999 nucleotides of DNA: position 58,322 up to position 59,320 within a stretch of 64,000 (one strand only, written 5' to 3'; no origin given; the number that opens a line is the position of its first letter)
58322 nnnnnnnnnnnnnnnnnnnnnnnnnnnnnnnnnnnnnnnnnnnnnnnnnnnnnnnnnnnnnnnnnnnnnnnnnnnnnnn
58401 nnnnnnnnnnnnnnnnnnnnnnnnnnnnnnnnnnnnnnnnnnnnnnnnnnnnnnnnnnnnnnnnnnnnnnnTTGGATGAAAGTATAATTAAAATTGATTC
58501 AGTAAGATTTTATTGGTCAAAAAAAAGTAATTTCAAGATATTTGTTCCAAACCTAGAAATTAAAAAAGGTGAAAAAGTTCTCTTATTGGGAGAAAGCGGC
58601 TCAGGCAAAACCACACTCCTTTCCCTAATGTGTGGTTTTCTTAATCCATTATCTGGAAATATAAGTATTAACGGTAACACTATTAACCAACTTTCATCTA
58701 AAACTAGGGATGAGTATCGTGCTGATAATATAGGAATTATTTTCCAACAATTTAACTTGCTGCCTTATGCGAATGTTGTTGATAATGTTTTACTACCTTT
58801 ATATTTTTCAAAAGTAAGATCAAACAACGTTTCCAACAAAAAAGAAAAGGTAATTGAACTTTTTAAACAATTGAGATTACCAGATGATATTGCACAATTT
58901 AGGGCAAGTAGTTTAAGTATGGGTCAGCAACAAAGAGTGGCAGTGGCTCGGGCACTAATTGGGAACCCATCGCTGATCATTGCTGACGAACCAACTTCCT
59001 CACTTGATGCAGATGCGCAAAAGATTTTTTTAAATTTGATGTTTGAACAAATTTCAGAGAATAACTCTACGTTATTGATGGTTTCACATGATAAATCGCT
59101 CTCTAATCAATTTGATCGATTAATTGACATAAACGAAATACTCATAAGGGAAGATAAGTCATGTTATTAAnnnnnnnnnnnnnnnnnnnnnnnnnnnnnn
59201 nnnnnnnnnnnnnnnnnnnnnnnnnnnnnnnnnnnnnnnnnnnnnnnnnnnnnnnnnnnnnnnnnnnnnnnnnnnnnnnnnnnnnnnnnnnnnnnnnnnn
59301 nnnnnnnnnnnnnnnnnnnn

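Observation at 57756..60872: Second, ZrgABCD-like zinc importer beside ZnuABC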

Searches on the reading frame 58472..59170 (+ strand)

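Call 3: search_protein_families(library=pfam, proteins=[window:58472-59170:+], max_evalue=0.01)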
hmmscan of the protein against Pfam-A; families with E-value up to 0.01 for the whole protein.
window:58472-59170:+ (232 aa): 6 families
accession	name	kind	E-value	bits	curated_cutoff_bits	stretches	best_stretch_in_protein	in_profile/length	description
PF00005.33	ABC_tran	-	8.5e-34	117.5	25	1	27-176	5-137/137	ABC transporter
PF13304.12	AAA_21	-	6.7e-10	39.9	27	1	123-209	209-301/304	AAA domain, putative AbiEii toxin, Type IV TA system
PF13555.12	AAA_29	-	0.00051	20.2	27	1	29-51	18-40/61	P-loop containing region of AAA domain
PF02463.25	SMC_N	-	0.0016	18.3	40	1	20-221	9-212/220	RecF/RecN/SMC N terminal domain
PF01078.27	Mg_chelatase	-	0.0057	16.5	20.3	0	34-80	23-69/207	Magnesium chelatase, subunit ChlI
PF13175.12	AAA_15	-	0.0086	16.2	32.1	0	20-127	10-99/374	AAA ATPase domain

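Call 5: search_protein_families(library=ncbifam, proteins=[window:58472-59170:+], max_evalue=0.001)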
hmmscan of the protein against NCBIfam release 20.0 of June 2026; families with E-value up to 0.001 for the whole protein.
window:58472-59170:+ (232 aa): 190 families (the best 25 are shown)
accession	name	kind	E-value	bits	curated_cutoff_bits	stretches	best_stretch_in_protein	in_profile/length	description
TIGR02211.1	LolD_lipo_ex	equivalog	5.5e-52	176.5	307.75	1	12-223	9-217/221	lipoprotein-releasing ABC transporter ATP-binding protein LolD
TIGR03608.1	L_ocin_972_ABC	subfamily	1.4e-48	165.1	254.85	1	27-220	18-206/206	putative bacteriocin export ABC transporter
TIGR02982.1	heterocyst_DevA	subfamily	4.5e-48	163.7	295.8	1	6-222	2-216/220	ABC exporter ATP-binding subunit, DevA family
TIGR02673.1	FtsE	equivalog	6.8e-47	159.9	264.85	1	26-215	21-204/214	cell division ATP-binding protein FtsE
NF007879.0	PRK10584.1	equivalog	1.1e-42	146.3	336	1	27-227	30-226/228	putative ABC transporter ATP-binding protein YbbA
NF038007.1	ABC_ATP_DarD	equivalog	1.1e-42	146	375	1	12-221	9-214/218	darobactin export ABC transporter ATP-binding protein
NF008639.0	PRK11629.1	equivalog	4.8e-42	144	360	1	28-222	31-221/234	lipoprotein-releasing ABC transporter ATP-binding protein LolD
TIGR02315.1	ABC_phnC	equivalog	8.5e-42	143.2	266.1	1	6-222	2-221/243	phosphonate ABC transporter ATP-binding protein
NF040933.2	ABC_arch_GlcV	equivalog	6e-37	127.3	450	1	25-208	24-202/357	glucose ABC transporter ATP-binding protein GlcV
NF006987.0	PRK09452.1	equivalog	2e-36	125.5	482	1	3-222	15-223/378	spermidine/putrescine ABC transporter ATP-binding protein PotA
NF007826.0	PRK10535.1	equivalog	2.6e-36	125.1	966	1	27-225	28-221/648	macrolide ABC transporter ATP-binding protein/permease MacB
TIGR02857.1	CydD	equivalog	3.3e-36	125.3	435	1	22-219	337-528/529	thiol reductant ABC exporter subunit CydD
TIGR03375.1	type_I_sec_LssB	subfamily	6.2e-36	123.9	693.1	1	6-222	466-676/696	type I secretion system permease/ATPase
TIGR03265.1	PhnT2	equivalog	7.1e-36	124.1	457.7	1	27-209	24-196/353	putative 2-aminoethylphosphonate ABC transporter ATP-binding protein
TIGR01186.1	proV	subfamily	6.1e-35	121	326.6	1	27-208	13-190/363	betaine/proline/choline family ABC transporter ATP-binding protein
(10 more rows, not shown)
